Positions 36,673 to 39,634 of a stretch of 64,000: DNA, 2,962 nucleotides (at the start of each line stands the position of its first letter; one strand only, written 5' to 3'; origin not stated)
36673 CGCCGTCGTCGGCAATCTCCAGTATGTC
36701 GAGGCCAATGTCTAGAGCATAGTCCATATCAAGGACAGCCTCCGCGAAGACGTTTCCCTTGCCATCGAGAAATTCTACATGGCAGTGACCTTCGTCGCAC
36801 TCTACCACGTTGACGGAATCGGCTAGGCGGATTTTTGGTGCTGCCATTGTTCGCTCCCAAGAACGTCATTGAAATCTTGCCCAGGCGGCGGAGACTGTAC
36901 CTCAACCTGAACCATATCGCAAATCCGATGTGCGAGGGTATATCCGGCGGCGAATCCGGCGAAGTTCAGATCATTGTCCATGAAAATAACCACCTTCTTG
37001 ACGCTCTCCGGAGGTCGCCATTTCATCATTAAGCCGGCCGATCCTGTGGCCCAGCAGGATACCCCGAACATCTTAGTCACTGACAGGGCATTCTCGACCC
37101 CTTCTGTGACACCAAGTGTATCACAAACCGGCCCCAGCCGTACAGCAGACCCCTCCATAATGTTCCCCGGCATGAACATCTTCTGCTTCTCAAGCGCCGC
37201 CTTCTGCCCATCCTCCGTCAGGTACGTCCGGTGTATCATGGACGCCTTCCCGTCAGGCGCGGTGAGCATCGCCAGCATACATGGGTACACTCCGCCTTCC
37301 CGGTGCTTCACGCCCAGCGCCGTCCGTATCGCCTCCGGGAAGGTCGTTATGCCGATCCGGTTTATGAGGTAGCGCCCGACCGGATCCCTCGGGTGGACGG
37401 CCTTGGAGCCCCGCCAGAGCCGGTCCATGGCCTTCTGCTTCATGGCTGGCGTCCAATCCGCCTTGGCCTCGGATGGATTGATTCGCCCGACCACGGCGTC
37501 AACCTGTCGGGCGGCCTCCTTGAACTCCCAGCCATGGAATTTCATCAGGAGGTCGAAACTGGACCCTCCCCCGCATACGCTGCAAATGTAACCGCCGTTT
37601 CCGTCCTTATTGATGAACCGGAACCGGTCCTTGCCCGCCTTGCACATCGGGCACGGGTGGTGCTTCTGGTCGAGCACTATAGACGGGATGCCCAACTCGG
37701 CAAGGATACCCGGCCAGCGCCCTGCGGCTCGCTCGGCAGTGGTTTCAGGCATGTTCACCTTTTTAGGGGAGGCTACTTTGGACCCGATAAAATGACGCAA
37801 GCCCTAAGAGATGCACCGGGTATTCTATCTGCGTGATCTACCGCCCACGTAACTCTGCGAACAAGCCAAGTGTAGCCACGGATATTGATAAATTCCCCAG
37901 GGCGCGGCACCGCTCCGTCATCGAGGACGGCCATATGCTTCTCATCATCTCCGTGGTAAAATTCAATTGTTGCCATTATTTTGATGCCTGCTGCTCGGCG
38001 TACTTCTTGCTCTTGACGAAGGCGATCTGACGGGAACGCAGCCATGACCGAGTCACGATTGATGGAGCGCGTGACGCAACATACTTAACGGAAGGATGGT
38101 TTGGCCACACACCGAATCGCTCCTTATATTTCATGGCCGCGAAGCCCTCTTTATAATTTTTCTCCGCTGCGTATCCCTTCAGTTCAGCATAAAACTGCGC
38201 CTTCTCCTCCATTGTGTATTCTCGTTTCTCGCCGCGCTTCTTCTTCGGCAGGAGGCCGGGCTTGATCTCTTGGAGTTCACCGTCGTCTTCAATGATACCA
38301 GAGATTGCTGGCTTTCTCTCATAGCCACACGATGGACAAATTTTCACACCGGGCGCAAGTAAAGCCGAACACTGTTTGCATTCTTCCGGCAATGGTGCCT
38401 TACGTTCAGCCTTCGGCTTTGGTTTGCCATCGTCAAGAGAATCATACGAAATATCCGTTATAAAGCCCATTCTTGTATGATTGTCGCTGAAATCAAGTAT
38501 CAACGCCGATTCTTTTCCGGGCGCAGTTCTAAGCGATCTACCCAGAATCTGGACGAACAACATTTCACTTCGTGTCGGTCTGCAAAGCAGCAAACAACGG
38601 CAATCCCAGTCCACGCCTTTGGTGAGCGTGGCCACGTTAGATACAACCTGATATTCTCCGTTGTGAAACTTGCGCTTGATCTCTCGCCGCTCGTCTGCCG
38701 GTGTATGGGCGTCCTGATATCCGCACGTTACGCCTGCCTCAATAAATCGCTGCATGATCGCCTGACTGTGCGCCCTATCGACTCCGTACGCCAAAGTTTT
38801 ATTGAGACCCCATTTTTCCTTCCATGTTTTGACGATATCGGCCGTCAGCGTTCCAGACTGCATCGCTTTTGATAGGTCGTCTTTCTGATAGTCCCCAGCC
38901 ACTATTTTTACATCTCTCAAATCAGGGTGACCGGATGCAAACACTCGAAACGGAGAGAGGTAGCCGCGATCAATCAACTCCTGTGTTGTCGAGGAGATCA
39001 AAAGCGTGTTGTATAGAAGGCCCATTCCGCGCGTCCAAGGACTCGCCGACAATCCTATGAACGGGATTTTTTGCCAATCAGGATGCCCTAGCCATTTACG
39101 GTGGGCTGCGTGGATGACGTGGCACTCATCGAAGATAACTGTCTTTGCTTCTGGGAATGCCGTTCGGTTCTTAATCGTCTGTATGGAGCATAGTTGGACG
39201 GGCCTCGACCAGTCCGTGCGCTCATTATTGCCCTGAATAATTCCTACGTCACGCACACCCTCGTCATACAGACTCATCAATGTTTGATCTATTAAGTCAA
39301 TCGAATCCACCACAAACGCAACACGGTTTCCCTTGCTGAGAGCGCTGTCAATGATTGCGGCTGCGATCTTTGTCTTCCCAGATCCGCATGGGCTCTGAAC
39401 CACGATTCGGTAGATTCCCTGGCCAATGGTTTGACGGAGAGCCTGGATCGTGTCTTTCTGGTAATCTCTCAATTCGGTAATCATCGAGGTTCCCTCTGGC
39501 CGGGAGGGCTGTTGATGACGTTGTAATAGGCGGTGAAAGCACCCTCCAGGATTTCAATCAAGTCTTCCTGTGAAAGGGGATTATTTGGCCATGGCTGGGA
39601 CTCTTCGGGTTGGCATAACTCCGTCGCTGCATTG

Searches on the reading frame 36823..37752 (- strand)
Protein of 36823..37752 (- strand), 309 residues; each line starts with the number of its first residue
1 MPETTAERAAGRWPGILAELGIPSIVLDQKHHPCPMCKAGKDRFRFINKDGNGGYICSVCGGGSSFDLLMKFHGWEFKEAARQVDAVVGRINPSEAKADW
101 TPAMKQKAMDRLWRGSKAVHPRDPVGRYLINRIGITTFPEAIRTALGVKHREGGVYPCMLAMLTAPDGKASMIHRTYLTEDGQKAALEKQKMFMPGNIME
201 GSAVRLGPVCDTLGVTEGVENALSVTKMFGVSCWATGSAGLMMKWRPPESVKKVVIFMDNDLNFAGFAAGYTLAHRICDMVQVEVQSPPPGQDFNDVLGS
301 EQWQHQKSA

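Call 86: search_protein_families(library=pfam, proteins=[window:36823-37752:-], max_evalue=0.001)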
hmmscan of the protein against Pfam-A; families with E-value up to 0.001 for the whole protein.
window:36823-37752:- (309 aa): 3 families
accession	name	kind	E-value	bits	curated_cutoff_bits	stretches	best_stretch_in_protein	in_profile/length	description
PF23639.1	DUF7146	-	5.2e-17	62.6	27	1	105-206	3-105/105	Domain of unknown function (DUF7146)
PF13362.12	Toprim_3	-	2.1e-15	57.4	27.2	1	213-300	2-91/95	Toprim domain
PF08273.17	Zn_Ribbon_Prim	-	2e-11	44.4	23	1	30-64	2-35/37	Zinc-binding domain of primase-helicase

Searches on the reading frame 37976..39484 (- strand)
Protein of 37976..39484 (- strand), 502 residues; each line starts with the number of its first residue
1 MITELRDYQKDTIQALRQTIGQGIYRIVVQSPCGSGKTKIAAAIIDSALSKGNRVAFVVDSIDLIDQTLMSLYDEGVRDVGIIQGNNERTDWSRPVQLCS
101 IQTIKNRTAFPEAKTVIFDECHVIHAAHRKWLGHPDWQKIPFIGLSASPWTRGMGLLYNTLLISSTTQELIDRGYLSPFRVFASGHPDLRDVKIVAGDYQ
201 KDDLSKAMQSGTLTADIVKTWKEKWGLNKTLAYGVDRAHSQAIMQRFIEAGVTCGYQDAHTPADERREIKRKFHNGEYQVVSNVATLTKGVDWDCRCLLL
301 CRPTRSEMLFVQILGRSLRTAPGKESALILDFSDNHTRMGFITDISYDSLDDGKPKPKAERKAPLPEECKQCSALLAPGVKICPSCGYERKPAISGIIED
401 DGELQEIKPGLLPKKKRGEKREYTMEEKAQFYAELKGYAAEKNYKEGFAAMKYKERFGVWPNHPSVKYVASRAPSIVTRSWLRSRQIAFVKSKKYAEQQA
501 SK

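Call 86: search_protein_families(library=pfam, proteins=[window:37976-39484:-], max_evalue=0.001)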
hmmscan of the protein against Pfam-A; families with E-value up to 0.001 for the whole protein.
window:37976-39484:- (502 aa): 3 families
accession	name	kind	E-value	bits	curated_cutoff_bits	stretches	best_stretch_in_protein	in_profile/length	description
PF04851.21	ResIII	-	4.4e-20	72.7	22.5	1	4-140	3-146/164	Type III restriction enzyme, res subunit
PF00271.37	Helicase_C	-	9.4e-08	32.7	23.5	1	245-320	31-109/110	Helicase conserved C-terminal domain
PF00270.35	DEAD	-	1e-06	29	26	1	8-132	3-138/167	DEAD/DEAH box helicase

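Call 87: search_protein_families(library=phrogs, proteins=[window:37976-39484:-], max_evalue=0.00001)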
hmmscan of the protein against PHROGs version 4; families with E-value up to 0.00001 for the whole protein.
window:37976-39484:- (502 aa): 4 families
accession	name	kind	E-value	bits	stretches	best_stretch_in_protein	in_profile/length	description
phrog_16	-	DNA, RNA and nucleotide metabolism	3.7e-79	268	1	3-435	271-697/986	DNA helicase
phrog_16694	-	unknown function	1.2e-16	60.9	1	4-130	274-412/1010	-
phrog_16259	-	DNA, RNA and nucleotide metabolism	5.1e-12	46.7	1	4-126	117-238/330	DNA helicase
phrog_9690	-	DNA, RNA and nucleotide metabolism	1.1e-09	38.8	1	103-335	31-271/306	DNA helicase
